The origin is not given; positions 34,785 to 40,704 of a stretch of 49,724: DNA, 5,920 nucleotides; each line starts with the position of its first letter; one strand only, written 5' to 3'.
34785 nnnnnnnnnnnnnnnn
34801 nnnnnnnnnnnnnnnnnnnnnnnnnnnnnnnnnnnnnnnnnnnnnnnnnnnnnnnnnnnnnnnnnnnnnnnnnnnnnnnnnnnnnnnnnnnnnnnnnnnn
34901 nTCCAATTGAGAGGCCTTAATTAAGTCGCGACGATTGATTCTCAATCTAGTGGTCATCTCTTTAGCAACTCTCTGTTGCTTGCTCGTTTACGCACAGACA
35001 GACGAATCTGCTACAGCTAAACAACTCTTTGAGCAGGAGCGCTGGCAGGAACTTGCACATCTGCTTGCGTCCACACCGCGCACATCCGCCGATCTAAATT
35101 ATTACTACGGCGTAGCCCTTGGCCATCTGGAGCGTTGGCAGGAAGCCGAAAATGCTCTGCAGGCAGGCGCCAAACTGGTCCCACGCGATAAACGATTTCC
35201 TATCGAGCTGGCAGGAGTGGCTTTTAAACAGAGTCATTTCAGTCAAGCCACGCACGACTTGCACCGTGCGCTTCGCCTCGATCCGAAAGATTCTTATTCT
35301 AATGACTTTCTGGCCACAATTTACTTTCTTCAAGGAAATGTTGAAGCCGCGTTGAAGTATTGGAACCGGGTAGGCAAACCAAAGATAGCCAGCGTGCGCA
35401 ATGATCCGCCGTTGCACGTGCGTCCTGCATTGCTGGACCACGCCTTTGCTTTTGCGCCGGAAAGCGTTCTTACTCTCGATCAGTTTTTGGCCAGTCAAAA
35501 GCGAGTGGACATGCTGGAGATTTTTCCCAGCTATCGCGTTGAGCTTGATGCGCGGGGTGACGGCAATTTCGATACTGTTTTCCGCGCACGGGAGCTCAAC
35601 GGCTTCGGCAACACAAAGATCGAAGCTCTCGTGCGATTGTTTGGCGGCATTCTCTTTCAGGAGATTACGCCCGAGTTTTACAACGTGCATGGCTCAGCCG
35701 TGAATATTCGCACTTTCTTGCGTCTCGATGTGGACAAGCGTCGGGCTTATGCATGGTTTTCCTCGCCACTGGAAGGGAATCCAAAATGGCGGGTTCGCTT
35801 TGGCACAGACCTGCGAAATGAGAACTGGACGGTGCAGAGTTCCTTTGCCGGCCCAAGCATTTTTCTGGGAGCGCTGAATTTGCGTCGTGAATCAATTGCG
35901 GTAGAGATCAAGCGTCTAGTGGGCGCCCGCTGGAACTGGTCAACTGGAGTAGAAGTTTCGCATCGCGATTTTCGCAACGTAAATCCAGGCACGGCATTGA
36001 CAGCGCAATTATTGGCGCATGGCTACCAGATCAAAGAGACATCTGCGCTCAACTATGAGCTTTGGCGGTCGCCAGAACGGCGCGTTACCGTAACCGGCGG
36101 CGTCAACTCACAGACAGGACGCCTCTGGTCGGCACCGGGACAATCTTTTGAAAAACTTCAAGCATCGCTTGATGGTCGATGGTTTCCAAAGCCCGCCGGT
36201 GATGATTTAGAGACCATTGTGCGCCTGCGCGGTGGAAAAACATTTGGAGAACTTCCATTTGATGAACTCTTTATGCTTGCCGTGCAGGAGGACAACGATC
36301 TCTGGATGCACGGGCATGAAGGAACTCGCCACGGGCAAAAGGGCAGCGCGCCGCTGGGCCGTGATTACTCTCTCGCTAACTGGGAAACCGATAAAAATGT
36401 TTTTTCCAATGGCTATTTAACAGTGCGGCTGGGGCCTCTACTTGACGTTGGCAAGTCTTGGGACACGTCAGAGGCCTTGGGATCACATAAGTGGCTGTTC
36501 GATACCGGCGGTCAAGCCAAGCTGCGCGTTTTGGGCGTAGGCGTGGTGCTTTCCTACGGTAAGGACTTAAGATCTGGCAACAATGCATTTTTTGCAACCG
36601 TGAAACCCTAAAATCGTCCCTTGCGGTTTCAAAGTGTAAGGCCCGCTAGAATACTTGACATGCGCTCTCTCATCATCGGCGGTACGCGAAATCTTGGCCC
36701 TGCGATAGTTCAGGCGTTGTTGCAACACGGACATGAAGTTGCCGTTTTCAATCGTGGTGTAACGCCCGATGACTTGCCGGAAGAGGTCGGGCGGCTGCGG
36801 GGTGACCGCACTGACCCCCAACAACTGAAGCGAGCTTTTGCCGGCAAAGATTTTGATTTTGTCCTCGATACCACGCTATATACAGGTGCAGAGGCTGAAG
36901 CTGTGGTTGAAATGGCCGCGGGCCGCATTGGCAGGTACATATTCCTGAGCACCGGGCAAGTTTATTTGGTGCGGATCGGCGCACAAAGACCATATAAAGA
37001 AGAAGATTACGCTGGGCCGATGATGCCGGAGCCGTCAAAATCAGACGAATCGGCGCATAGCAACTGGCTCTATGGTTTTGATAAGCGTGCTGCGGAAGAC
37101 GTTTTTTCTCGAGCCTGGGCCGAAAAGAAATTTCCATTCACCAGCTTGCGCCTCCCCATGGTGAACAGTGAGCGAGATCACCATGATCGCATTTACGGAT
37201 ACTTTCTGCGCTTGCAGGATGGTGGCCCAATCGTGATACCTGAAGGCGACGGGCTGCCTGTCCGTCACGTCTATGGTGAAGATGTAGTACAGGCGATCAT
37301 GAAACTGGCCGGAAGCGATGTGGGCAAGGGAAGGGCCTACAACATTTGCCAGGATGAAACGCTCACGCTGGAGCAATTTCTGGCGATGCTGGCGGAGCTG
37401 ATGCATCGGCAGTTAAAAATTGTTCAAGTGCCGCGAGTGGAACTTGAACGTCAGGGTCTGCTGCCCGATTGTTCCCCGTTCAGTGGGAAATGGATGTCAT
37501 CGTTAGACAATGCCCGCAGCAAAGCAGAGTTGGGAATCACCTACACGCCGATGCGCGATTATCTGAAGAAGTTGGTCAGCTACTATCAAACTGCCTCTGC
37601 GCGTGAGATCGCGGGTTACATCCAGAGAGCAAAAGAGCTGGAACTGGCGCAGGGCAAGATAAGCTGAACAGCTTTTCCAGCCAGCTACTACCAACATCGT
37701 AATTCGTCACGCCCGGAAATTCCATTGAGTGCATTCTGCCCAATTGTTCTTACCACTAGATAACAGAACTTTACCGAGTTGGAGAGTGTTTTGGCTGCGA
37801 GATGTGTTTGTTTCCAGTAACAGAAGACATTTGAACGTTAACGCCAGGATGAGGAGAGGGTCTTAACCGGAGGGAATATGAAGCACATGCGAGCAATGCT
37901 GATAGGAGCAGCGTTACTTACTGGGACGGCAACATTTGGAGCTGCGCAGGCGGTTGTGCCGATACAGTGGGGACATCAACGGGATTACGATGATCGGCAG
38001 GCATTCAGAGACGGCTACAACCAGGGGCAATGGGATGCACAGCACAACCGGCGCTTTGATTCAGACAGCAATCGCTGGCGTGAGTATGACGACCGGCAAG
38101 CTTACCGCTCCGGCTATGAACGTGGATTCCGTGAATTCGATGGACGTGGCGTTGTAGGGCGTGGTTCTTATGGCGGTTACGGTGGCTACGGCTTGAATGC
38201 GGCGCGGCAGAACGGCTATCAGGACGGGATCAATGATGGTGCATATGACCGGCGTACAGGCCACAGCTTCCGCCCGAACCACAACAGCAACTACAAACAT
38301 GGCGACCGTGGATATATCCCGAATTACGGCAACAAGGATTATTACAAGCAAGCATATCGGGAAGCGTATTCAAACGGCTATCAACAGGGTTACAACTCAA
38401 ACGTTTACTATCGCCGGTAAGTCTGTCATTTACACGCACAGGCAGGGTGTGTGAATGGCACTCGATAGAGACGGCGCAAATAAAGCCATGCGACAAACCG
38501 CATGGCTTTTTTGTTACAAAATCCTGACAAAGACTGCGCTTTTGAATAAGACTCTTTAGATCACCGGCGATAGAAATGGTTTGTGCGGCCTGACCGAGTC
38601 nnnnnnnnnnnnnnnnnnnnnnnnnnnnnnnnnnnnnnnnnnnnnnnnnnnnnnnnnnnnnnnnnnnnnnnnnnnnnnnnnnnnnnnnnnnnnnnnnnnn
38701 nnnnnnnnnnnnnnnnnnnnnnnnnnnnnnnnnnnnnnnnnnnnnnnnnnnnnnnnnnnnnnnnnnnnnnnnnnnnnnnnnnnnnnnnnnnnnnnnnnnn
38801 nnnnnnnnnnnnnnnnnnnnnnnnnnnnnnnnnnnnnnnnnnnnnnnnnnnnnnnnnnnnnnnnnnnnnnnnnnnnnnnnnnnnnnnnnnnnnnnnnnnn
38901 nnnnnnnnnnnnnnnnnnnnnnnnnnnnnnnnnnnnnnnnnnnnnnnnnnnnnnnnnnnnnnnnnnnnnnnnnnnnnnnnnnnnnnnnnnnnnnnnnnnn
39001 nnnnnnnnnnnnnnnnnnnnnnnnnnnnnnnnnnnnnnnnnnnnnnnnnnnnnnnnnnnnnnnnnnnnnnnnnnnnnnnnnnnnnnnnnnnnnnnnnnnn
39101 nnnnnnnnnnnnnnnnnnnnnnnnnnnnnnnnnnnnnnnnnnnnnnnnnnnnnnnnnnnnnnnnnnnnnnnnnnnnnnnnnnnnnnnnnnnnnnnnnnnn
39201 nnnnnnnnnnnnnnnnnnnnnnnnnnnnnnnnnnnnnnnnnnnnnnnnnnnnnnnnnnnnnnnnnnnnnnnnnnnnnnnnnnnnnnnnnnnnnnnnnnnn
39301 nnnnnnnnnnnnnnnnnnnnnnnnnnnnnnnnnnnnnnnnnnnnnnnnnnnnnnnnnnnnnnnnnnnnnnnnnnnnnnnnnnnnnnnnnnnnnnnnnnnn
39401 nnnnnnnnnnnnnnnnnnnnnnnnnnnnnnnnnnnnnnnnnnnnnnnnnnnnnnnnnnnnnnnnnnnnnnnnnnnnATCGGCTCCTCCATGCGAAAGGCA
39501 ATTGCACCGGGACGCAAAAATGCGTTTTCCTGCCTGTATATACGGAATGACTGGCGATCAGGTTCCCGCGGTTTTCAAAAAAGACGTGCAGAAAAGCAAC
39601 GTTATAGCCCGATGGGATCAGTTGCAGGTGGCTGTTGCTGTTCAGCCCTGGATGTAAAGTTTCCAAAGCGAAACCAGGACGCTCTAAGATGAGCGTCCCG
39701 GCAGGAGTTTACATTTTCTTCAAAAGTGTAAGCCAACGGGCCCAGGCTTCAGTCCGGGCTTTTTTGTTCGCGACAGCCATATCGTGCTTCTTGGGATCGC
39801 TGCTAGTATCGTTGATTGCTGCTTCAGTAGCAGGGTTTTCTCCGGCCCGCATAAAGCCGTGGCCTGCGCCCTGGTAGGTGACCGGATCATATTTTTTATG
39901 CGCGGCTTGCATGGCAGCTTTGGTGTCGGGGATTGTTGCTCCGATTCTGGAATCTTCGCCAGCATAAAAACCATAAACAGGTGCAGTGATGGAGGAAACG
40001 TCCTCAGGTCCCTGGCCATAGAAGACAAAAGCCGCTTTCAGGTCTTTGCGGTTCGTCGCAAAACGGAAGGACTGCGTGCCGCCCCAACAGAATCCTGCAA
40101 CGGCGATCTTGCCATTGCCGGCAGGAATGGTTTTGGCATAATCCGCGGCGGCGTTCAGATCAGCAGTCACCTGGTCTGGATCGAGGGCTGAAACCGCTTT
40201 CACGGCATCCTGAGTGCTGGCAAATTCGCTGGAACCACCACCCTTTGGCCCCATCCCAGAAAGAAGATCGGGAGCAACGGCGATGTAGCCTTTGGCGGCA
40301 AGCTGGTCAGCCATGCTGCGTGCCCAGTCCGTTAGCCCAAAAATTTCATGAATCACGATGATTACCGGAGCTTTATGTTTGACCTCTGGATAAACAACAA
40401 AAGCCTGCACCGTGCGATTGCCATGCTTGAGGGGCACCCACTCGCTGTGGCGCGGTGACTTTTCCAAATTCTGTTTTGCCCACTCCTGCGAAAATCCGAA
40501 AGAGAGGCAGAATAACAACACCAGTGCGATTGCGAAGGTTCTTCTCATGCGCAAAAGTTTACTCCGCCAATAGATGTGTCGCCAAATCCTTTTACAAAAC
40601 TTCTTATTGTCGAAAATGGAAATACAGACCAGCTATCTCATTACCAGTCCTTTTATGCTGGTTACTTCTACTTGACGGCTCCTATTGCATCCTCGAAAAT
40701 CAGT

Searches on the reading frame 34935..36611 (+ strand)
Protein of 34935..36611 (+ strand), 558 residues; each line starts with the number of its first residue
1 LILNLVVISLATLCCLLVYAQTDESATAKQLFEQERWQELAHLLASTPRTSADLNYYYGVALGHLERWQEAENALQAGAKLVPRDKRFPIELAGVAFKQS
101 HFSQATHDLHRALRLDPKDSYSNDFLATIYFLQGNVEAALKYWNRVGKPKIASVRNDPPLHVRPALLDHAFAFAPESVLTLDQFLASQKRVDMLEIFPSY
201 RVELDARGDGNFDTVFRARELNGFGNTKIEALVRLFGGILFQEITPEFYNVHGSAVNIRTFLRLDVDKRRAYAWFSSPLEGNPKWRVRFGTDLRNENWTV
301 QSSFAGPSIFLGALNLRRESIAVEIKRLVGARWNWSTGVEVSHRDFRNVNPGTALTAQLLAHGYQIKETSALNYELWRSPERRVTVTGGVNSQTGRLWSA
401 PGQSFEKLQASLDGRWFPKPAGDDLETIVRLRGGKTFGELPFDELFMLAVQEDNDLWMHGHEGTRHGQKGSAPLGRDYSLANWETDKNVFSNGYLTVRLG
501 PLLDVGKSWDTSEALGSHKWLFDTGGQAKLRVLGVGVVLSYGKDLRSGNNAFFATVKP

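Call 65: search_protein_families(library=pfam, proteins=[window:34935-36611:+], max_evalue=0.0001)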
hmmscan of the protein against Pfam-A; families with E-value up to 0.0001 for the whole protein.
window:34935-36611:+ (558 aa): 4 families
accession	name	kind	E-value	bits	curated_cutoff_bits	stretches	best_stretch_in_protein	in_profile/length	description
PF07719.23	TPR_2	-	2.6e-09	36.9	27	0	52-85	1-34/34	Tetratricopeptide repeat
PF00515.34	TPR_1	-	4.1e-07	30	27.8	0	126-145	7-26/34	Tetratricopeptide repeat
PF13432.12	TPR_16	-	2.3e-06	28.4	32.7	0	93-145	4-55/65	Tetratricopeptide repeat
PF14559.12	TPR_19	-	2e-05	25.2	25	0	97-142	2-47/68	Tetratricopeptide repeat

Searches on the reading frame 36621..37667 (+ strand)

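Call 65: search_protein_families(library=pfam, proteins=[window:36621-37667:+], max_evalue=0.0001)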
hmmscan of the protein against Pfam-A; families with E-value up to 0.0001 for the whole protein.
window:36621-37667:+ (348 aa): 2 families
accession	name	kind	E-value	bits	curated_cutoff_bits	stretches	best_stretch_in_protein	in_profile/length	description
PF01370.27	Epimerase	-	9.1e-18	65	20.9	1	17-243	2-240/240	NAD dependent epimerase/dehydratase family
PF13460.12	NAD_binding_10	-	2.2e-06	28.1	27.2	1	20-129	1-116/184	NAD(P)H-binding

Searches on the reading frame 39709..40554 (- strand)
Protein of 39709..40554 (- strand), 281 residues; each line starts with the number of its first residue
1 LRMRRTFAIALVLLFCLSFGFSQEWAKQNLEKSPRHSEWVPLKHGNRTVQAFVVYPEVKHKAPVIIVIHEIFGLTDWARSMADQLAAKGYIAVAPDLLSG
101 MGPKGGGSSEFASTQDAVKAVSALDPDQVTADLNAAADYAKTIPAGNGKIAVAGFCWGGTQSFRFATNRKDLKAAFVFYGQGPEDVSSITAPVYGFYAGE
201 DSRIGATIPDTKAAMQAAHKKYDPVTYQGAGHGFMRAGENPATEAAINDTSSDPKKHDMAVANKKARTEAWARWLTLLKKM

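Call 65: search_protein_families(library=pfam, proteins=[window:39709-40554:-], max_evalue=0.0001)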
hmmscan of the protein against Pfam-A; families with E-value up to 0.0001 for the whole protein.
window:39709-40554:- (281 aa): 5 families
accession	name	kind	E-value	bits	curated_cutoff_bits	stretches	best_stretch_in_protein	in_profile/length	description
PF01738.24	DLH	-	4.7e-43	147.7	21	1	50-280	2-215/217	Dienelactone hydrolase family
PF07224.18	Chlorophyllase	-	2e-07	30.5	26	1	51-173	31-141/301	Chlorophyllase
PF02129.25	Peptidase_S15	-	2.3e-06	28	23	1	49-177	5-125/262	X-Pro dipeptidyl-peptidase (S15 family)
PF12697.13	Abhydrolase_6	-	1.3e-05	26.5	26.3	0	69-166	5-84/217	Alpha/beta hydrolase family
PF00561.26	Abhydrolase_1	-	3.8e-05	23.9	25.8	1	63-181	1-102/245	alpha/beta hydrolase fold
